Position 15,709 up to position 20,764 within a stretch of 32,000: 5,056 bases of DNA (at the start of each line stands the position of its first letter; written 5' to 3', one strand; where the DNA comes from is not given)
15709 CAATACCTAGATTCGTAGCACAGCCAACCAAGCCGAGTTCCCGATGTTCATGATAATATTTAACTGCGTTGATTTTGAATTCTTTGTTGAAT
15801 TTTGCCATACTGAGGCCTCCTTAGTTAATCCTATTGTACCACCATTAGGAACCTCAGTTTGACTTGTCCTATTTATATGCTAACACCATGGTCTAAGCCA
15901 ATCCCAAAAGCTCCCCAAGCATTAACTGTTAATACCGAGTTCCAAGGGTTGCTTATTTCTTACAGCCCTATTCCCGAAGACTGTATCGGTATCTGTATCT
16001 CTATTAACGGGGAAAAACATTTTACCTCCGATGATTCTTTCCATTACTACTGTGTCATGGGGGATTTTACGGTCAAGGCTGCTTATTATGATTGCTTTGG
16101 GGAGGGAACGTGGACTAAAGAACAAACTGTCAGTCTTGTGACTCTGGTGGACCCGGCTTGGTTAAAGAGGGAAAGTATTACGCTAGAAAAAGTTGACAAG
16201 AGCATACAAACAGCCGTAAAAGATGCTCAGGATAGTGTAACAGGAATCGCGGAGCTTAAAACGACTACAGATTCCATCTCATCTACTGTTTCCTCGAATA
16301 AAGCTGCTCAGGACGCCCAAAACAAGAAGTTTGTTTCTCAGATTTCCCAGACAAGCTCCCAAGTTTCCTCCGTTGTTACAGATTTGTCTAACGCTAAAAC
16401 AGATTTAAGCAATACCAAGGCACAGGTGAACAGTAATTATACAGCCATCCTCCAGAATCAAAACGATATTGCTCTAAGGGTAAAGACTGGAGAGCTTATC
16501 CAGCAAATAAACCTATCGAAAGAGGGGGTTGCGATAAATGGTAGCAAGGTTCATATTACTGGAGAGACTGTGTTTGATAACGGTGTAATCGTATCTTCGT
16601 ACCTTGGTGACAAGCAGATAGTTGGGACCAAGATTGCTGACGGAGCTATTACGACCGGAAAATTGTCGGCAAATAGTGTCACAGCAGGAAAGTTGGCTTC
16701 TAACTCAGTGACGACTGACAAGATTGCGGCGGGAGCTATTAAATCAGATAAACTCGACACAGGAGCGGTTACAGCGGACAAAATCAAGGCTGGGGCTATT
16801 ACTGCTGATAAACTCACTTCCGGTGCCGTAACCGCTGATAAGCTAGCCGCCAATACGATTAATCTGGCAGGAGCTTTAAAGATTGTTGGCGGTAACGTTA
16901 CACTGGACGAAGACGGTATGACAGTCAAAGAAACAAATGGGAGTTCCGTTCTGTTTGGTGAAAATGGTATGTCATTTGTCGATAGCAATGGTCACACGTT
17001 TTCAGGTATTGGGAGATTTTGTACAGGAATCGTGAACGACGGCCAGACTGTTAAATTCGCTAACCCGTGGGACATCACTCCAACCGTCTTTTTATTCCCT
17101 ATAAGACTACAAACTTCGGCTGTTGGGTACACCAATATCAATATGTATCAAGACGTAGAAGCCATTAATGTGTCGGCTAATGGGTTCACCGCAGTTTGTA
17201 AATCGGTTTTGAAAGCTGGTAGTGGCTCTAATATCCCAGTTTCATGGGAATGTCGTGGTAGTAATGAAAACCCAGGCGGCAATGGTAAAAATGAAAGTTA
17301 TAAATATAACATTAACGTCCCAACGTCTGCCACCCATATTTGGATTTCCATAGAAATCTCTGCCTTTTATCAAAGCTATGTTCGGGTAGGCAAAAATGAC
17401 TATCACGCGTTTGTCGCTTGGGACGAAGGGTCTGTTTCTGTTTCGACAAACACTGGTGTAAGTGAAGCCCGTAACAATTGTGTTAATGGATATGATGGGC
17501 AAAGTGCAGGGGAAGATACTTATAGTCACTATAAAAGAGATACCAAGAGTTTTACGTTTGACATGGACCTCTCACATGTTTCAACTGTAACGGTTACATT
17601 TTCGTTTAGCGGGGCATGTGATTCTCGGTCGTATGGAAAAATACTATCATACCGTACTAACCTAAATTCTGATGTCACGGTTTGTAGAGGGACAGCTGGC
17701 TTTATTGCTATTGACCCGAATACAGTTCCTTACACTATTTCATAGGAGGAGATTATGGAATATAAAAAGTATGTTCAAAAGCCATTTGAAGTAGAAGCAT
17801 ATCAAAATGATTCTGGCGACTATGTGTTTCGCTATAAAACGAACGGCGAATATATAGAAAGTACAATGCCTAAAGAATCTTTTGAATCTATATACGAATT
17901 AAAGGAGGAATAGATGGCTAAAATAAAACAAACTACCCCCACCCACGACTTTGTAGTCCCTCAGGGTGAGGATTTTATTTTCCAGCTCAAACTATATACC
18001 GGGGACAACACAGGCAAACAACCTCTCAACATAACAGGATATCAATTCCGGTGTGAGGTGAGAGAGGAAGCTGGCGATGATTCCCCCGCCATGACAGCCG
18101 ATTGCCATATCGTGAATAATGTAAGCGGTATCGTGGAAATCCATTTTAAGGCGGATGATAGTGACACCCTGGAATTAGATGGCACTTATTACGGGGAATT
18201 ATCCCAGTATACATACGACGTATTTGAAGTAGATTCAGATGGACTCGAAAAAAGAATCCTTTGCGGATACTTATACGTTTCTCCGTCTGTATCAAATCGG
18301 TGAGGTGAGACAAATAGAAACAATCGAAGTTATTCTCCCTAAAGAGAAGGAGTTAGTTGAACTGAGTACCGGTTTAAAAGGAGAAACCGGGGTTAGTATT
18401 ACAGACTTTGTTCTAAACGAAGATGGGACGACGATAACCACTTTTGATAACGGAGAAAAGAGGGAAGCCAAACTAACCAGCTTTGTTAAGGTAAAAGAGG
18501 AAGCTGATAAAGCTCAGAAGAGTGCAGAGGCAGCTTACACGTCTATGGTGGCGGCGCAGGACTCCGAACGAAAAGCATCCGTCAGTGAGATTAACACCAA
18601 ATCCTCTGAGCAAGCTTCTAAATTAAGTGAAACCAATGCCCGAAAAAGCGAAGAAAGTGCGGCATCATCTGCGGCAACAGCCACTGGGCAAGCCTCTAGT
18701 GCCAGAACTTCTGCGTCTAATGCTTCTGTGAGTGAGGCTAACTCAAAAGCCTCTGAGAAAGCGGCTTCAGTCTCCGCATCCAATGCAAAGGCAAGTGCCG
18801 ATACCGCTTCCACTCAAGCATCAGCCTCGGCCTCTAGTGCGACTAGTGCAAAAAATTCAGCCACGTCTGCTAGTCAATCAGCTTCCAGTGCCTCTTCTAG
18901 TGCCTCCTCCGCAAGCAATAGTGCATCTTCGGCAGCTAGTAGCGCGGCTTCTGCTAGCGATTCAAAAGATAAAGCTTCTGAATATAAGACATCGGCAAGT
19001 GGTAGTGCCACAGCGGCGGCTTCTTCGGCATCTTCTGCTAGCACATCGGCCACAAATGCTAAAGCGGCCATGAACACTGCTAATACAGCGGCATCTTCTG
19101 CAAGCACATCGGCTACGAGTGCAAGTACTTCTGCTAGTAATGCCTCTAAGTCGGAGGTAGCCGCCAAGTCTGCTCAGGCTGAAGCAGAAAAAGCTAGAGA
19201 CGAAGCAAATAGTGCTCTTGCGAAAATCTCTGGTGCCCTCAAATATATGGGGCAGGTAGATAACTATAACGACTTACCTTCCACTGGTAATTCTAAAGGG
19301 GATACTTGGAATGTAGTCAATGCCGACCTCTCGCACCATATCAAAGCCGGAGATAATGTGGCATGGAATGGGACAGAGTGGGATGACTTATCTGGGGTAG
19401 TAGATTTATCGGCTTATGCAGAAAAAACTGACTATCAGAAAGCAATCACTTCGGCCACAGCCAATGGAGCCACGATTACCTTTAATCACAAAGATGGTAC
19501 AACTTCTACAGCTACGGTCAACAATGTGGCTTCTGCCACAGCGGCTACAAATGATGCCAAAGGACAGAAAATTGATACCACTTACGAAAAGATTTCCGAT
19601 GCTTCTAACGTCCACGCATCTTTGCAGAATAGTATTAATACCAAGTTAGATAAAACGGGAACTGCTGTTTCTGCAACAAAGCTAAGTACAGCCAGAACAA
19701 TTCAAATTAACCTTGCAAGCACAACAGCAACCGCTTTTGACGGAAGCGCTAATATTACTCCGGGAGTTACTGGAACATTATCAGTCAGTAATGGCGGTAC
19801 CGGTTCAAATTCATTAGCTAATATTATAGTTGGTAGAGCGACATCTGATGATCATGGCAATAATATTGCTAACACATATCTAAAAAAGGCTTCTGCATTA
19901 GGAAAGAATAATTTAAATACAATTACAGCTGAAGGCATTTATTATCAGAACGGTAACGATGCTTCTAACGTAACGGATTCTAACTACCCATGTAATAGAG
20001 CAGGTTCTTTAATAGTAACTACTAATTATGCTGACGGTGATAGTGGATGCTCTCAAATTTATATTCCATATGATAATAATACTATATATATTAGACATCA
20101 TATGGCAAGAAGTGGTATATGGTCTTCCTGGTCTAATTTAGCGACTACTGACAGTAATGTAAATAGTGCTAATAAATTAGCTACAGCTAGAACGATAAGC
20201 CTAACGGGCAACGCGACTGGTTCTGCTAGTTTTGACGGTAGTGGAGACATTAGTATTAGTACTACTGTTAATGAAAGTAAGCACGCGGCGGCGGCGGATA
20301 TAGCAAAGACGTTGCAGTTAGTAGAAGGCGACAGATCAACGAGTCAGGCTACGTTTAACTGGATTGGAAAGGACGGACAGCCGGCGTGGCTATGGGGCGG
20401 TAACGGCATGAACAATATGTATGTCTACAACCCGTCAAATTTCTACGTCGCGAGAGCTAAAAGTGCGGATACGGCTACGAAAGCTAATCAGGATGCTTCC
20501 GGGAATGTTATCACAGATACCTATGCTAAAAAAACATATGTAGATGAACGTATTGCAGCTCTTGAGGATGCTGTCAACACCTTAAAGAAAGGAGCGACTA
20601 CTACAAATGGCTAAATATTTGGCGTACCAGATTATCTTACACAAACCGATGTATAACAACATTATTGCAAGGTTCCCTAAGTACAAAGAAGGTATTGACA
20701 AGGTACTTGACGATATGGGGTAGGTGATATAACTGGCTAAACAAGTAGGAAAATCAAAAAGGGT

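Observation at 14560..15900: IS copy 2 has no target duplication and fuses two unrelated truncated genes: a deletion, rearrangement or misassembly junction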

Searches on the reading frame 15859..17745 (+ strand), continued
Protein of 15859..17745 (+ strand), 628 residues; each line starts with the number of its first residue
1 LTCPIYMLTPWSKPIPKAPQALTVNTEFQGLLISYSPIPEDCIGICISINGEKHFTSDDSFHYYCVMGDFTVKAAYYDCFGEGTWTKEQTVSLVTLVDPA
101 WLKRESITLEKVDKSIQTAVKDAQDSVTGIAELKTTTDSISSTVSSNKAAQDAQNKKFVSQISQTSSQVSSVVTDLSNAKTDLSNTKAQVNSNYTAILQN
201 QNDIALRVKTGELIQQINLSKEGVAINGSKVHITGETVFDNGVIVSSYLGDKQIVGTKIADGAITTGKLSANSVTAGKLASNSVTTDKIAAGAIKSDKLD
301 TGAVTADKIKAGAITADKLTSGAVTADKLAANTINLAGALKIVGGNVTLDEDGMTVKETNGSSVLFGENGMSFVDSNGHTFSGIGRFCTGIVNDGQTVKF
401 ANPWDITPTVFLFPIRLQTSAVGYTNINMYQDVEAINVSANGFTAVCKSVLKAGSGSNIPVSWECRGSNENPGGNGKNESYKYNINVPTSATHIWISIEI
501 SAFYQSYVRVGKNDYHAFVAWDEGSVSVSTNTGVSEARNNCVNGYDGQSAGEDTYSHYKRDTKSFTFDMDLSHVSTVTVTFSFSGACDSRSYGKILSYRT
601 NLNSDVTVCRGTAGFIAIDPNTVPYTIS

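Call 85: search_dna_similar(query=L157:10001-12154:+, collection=phages, mode=protein, max_rows=12)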
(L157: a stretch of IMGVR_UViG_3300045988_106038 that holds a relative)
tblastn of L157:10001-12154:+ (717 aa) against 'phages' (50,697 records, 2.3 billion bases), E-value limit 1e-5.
Records with a match: 630; places in all: 632; records where one place covers at least 80% of the query: 20.
Best place of each record, by identity: <60% 630.
By first word of the organism name: Pseudomonas 203; Vibrio 95; Escherichia 85; Rhizobium 21; Klebsiella 19; Salmonella 18; Achromobacter 17; Erwinia 15; Pectobacterium 14; Sulfitobacter 12; and 36 more.
By host as written in the record: - 80; Pseudomonas aeruginosa 78; Escherichia coli 39; Pseudomonas aeruginosa PAO1 27; Pseudomonas aeruginosa ATCC 27853 15; Achromobacter xylosoxidans I2BC 12; Pseudomonas sp. 11; Vibrio breoganii 11; and 177 more.
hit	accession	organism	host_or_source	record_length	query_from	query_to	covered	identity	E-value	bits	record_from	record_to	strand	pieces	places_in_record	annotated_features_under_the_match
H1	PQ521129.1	Photobacterium phage PhCF1.2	Photobacterium ganghwense CF1.2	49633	11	618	85%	31.2%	6e-64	237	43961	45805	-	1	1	portal protein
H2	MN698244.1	Pelagibacter phage HTVC106P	Candidatus Pelagibacter sp. HTCC7211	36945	16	594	81%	30.3%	6e-66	243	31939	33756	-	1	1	hypothetical protein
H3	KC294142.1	Pseudomonas phage PaP4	Pseudomonas aeruginosa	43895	16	587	80%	29.9%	2e-58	221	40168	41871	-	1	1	portal protein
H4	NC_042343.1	Pseudomonas phage PaP4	Pseudomonas aeruginosa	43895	16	587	80%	29.9%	2e-58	221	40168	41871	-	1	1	portal protein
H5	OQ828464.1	Pseudomonas phage PA_CQ9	Pseudomomas aeruginosa PAO1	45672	16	587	80%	29.9%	9e-58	219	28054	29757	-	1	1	portal connector protein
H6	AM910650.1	Bruynoghevirus LUZ24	Pseudomonas aeruginosa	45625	16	587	80%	29.8%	2e-58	221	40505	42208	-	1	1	gp65: portal protein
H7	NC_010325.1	Bruynoghevirus LUZ24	Pseudomonas aeruginosa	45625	16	587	80%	29.8%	2e-58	221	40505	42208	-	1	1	gp65: portal protein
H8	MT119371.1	Pseudomonas phage oldone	Pseudomonas aeruginosa PAO1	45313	16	587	80%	29.8%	3e-58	220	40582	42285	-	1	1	portal protein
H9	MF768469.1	Pseudomonas phage SL4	Pseudomonas aeruginosa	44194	16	587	80%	29.8%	4e-58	220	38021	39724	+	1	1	putative portal protein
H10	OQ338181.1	Pseudomonas phage HMGUpa2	Pseudomonas aeruginosa DSM 50071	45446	16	587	80%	29.8%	4e-58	219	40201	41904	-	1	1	portal (connector) protein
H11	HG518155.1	Pseudomonas phage TL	Pseudomonas aeruginosa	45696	16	587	80%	29.8%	4e-58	219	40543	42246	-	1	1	gp63: portal protein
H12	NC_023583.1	Pseudomonas phage TL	Pseudomonas aeruginosa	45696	16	587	80%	29.8%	4e-58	219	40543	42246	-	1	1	gp63: portal protein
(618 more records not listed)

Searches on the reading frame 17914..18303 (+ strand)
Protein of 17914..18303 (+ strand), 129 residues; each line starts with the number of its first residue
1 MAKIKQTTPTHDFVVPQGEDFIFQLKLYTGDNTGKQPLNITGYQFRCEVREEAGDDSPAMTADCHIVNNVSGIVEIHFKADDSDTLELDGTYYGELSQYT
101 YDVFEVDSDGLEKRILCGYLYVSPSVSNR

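Call 7: search_protein_families(library=pfam, proteins=[window:17914-18303:+], max_evalue=0.01)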
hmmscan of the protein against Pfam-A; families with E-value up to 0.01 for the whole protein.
window:17914-18303:+ (129 aa): 0 families

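Call 39: search_protein_families(library=phrogs, proteins=[window:17914-18303:+], max_evalue=0.001)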
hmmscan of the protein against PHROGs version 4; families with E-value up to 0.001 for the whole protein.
window:17914-18303:+ (129 aa): 2 families
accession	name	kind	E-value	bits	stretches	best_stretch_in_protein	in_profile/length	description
phrog_1084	-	unknown function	6.4e-19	69.2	1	7-128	4-116/123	unknown function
phrog_1627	-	unknown function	0.00087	19.1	1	7-85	25-102/567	-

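Call 82: find_encoding_contigs(protein=window:17914-18303:+, flank=10000, max_places=10)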
Protein window:17914-18303:+ (129 aa): 24 contigs read that carry it; 4 places shown.
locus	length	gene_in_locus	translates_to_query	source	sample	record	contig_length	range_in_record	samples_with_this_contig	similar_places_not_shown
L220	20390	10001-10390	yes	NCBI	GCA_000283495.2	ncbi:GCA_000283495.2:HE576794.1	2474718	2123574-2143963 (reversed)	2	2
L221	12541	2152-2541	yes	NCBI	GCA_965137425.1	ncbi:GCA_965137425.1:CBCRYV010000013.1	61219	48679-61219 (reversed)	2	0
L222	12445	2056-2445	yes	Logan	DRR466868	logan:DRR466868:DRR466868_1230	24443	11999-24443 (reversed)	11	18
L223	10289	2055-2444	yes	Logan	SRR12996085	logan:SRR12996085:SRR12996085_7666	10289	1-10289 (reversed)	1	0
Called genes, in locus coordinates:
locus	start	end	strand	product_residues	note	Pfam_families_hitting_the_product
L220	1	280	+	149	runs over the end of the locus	PF00692:dUTPase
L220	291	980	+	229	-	PF01555:N6_N4_Mtase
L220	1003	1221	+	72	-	-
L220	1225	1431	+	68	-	-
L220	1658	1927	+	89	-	PF11753:DUF3310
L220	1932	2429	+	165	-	-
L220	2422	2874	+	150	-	-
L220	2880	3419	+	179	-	-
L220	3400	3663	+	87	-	PF00085:Thioredoxin, PF13098:Thioredoxin_2 (weak)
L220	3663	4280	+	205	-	PF13597:NRDD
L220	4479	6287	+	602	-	PF14890:Intein_splicing, PF14528:LAGLIDADG_3 (faint), PF13597:NRDD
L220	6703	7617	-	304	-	PF13276:HTH_21, PF00665:rve, PF13683:rve_3, PF13333:rve_2 (weak)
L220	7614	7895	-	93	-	PF01527:HTH_Tnp_1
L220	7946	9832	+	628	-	-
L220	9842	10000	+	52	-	-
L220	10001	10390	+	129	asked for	-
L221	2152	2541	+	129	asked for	-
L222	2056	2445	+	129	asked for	-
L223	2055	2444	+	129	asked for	-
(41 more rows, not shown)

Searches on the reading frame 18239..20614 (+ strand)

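Call 7: search_protein_families(library=pfam, proteins=[window:18239-20614:+], max_evalue=0.01)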
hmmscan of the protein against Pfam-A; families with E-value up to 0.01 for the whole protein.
window:18239-20614:+ (791 aa): 0 families

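Call 39: search_protein_families(library=phrogs, proteins=[window:18239-20614:+], max_evalue=0.001)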
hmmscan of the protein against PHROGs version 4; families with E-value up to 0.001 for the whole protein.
window:18239-20614:+ (791 aa): 14 families
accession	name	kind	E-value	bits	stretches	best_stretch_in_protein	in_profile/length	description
phrog_11011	-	tail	1.8e-15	56.9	1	514-788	393-629/1291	long tail fiber protein distal subunit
phrog_11393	-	tail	1.5e-12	48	1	450-556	278-385/538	tail fiber protein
phrog_5181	-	unknown function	5.5e-12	45.8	1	420-680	193-406/763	-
phrog_6578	-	tail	9.3e-12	44.6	1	210-648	87-483/1210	tail fiber protein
phrog_3018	-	head and packaging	1e-11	45.5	1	636-690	94-148/341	head decoration protein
phrog_7389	-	tail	1.4e-10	41.4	2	637-681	337-381/732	tail fiber protein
phrog_8378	-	tail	1.6e-10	40.5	1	638-691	333-386/1446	tail fiber protein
phrog_38058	-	tail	2.5e-10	40.2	1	131-396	256-525/708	tail fiber protein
phrog_8780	-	tail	2.1e-07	30.5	1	34-244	89-297/755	minor tail protein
phrog_2370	-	connector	2.8e-07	30.5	1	390-571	265-435/652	neck passage structure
phrog_4242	-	tail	1.1e-06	29.2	1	200-635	168-576/628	tail fiber protein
phrog_7098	-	unknown function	1.7e-06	29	0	638-677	57-96/202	-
phrog_1419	-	tail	3.5e-06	26.5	1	88-285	158-348/793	tail protein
phrog_24159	-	tail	0.0004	19.7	1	84-219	125-260/972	tail fiber protein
